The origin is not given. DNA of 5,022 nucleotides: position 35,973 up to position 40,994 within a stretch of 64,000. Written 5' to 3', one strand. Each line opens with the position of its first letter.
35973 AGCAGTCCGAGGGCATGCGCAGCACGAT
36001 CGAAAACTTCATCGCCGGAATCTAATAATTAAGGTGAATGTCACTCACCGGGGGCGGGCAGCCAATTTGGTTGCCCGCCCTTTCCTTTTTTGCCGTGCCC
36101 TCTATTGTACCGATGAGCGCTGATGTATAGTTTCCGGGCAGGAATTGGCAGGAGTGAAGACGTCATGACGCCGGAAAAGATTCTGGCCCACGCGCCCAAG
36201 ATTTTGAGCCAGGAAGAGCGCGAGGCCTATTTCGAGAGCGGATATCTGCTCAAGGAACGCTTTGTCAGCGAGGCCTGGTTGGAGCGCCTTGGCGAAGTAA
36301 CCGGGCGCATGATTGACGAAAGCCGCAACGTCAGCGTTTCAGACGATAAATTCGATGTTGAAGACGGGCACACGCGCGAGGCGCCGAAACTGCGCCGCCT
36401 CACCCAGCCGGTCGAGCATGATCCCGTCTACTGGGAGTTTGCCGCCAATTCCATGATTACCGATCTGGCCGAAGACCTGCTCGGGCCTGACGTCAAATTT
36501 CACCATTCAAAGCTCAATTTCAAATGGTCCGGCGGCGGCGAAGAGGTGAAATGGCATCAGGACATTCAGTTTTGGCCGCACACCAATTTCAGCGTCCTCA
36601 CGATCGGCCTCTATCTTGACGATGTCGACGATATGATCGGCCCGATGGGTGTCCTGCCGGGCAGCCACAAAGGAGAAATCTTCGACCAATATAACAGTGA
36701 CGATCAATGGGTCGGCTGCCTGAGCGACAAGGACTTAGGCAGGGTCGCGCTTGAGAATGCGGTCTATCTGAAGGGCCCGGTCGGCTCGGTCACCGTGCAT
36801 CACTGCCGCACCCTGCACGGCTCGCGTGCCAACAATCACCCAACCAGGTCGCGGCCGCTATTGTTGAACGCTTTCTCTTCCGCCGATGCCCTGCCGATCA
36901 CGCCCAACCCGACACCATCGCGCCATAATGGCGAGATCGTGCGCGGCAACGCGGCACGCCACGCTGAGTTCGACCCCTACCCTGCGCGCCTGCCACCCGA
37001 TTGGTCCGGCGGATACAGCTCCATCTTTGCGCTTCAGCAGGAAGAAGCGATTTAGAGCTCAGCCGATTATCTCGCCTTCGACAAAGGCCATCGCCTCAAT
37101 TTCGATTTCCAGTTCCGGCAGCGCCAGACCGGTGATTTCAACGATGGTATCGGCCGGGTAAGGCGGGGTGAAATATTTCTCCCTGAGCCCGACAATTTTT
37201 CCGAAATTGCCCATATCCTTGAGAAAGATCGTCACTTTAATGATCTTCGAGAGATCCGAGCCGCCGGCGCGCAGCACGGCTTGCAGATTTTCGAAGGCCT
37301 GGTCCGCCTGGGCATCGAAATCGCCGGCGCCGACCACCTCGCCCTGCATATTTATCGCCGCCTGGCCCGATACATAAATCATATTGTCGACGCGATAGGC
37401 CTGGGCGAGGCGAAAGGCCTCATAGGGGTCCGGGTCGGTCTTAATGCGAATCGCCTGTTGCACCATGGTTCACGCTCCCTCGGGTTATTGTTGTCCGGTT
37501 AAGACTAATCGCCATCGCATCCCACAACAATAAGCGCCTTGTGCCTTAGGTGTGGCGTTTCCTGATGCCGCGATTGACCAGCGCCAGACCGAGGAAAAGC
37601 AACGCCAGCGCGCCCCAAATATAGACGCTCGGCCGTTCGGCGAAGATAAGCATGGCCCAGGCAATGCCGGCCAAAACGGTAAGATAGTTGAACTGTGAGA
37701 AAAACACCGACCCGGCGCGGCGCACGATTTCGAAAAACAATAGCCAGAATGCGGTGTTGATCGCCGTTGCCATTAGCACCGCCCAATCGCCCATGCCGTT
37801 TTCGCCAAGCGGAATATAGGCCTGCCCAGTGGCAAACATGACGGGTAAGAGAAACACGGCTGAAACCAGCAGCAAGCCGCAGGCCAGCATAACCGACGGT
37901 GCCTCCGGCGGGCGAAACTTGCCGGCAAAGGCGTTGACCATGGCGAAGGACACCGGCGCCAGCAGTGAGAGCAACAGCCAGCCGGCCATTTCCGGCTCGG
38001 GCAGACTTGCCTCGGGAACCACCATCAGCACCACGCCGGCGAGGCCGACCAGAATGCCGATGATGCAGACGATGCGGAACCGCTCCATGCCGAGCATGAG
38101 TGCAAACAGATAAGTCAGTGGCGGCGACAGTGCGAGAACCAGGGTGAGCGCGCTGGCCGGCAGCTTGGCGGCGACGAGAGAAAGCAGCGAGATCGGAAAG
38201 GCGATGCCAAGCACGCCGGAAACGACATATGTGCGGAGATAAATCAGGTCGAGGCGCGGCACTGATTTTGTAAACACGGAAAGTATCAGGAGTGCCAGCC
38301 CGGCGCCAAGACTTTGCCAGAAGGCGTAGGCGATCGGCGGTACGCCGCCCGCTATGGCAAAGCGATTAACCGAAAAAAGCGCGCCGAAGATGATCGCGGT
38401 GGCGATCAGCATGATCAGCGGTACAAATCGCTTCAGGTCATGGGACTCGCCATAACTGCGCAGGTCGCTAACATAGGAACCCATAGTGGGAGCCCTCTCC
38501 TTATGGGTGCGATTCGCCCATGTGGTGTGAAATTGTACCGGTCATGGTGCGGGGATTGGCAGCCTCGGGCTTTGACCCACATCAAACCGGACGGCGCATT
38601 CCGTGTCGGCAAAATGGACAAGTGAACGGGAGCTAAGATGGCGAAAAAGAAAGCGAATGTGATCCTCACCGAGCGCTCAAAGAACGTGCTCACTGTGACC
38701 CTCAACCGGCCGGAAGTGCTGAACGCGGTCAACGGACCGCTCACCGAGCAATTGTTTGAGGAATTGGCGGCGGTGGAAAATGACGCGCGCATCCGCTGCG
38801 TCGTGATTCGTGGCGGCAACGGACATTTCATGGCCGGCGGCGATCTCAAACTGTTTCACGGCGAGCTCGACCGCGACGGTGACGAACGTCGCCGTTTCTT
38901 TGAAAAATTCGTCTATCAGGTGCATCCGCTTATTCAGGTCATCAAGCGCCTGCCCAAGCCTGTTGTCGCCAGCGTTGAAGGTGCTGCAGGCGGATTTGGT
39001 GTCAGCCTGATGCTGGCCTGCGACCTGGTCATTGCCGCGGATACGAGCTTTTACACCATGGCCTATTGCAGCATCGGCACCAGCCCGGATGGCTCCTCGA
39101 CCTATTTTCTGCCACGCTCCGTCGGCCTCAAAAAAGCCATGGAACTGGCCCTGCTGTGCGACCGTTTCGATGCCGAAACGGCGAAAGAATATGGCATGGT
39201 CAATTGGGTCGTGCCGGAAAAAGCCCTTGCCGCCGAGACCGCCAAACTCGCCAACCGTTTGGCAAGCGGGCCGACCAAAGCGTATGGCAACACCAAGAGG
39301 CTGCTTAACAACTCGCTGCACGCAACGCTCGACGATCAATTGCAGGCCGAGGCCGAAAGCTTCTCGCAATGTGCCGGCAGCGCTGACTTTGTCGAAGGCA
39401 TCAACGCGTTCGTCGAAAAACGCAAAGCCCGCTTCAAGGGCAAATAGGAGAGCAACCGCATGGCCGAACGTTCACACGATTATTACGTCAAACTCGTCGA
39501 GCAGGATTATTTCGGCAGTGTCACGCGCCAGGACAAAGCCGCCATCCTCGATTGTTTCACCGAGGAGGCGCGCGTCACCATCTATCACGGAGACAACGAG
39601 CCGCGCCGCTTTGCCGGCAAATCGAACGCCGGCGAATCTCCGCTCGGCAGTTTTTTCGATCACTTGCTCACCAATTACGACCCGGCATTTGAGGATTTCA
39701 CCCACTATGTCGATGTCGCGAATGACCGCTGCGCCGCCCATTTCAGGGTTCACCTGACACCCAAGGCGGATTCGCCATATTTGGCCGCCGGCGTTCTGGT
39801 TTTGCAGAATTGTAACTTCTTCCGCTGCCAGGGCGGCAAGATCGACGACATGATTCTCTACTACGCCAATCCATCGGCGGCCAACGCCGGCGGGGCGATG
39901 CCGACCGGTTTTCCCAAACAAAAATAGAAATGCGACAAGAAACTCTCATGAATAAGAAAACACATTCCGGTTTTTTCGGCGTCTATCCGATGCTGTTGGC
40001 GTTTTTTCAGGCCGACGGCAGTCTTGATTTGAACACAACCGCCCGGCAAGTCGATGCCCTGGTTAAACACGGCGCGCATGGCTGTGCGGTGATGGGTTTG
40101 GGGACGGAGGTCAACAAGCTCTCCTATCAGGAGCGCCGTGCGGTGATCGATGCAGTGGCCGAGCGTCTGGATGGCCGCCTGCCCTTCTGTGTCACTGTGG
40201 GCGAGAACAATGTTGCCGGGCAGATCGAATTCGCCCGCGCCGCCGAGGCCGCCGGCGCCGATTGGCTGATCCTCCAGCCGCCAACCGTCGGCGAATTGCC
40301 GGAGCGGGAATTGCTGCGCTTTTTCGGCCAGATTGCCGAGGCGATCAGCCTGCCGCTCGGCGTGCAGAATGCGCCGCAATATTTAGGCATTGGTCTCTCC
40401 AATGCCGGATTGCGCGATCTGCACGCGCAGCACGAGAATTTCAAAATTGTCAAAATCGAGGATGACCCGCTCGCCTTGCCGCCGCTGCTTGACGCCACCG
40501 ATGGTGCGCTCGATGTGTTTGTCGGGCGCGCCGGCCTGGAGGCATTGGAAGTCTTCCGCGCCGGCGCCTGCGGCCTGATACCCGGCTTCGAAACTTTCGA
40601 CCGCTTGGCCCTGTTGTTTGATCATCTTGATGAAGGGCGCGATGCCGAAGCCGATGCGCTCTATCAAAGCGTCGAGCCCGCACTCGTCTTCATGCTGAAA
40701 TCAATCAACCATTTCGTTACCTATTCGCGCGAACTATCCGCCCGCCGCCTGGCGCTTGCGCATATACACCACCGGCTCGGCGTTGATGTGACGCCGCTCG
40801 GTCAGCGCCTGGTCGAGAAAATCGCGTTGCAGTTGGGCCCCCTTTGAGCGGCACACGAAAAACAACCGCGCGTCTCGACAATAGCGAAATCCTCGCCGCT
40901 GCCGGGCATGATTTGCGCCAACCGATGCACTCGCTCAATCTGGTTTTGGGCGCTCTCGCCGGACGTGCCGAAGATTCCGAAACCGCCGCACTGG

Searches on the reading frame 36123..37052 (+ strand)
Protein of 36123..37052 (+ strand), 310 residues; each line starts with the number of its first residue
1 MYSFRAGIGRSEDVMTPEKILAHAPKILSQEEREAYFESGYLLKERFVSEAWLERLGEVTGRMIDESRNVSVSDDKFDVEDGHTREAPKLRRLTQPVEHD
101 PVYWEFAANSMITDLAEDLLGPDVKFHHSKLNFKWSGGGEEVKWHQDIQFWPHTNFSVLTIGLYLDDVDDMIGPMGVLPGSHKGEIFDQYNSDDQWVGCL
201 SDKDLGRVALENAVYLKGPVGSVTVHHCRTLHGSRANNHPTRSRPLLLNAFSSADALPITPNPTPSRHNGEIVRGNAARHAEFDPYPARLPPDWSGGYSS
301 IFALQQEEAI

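Call 41: search_protein_families(library=pfam, proteins=[window:36123-37052:+], max_evalue=0.0001)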
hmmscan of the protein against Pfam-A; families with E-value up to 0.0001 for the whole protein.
window:36123-37052:+ (310 aa): 1 family
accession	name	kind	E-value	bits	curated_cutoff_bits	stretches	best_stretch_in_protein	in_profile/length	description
PF05721.19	PhyH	-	2.6e-27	96.9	22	1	38-238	3-206/213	Phytanoyl-CoA dioxygenase (PhyH)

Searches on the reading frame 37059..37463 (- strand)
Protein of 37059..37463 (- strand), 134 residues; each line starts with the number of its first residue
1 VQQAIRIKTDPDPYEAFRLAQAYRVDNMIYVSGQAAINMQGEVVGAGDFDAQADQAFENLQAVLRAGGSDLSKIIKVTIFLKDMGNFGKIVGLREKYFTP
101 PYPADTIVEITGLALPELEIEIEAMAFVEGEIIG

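Call 41: search_protein_families(library=pfam, proteins=[window:37059-37463:-], max_evalue=0.0001)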
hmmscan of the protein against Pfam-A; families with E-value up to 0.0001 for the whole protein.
window:37059-37463:- (134 aa): 1 family
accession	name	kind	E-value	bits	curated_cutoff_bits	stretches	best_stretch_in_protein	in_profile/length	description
PF01042.26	Ribonuc_L-PSP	-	1.5e-28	99.6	27.3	1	16-127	8-120/121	Endoribonuclease L-PSP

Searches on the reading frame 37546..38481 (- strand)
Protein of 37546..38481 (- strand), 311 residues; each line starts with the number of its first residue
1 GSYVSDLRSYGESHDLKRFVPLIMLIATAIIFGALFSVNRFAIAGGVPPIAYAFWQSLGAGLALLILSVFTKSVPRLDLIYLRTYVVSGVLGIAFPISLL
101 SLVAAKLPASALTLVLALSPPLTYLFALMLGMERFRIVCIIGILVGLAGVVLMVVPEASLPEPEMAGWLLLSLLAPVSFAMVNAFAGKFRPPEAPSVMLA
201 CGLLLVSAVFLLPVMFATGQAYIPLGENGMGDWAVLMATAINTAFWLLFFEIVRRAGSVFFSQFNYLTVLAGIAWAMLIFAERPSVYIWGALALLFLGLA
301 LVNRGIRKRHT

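Call 41: search_protein_families(library=pfam, proteins=[window:37546-38481:-], max_evalue=0.0001)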
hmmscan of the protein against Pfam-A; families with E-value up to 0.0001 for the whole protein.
window:37546-38481:- (311 aa): 1 family
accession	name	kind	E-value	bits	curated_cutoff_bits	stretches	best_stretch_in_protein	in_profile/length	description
PF00892.27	EamA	-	1.3e-22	80.9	28.2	2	22-154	4-134/135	EamA-like transporter family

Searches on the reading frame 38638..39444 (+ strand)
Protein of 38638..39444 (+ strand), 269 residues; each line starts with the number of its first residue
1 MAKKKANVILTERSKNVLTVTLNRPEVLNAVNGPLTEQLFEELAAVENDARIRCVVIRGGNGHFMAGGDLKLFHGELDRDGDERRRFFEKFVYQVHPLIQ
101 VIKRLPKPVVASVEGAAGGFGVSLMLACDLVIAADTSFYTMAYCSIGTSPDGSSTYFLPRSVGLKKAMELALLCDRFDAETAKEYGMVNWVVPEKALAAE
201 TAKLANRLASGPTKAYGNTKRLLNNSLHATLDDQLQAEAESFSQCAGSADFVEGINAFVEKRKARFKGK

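Call 41: search_protein_families(library=pfam, proteins=[window:38638-39444:+], max_evalue=0.0001)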
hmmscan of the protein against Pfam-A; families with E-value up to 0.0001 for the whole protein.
window:38638-39444:+ (269 aa): 2 families
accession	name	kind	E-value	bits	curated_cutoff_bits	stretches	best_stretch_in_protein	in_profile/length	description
PF00378.25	ECH_1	-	2.9e-57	194.3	27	1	13-268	2-250/251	Enoyl-CoA hydratase/isomerase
PF16113.10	ECH_2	-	1.8e-38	133.3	27.2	1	19-208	3-188/335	Enoyl-CoA hydratase/isomerase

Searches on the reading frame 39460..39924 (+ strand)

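Call 41: search_protein_families(library=pfam, proteins=[window:39460-39924:+], max_evalue=0.0001)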
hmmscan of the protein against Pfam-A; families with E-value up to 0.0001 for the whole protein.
window:39460-39924:+ (155 aa): 1 family
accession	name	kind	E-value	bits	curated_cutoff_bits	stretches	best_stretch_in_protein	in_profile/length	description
PF12680.13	SnoaL_2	-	4.9e-06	27.5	27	1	16-129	3-100/102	SnoaL-like domain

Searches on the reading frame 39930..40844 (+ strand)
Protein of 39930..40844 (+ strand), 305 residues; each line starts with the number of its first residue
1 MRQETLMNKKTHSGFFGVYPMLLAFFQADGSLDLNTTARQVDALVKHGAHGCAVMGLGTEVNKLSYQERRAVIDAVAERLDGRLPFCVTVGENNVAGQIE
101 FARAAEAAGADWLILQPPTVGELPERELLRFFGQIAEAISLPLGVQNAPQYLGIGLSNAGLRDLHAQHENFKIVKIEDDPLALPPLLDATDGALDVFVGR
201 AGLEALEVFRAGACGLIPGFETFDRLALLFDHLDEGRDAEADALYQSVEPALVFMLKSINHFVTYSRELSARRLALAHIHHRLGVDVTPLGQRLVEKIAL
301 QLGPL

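Call 41: search_protein_families(library=pfam, proteins=[window:39930-40844:+], max_evalue=0.0001)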
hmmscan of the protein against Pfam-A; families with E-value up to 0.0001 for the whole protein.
window:39930-40844:+ (305 aa): 1 family
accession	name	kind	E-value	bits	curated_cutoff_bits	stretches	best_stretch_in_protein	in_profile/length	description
PF00701.28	DHDPS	-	6.3e-20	71.5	22.1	1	16-250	3-238/289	Dihydrodipicolinate synthetase family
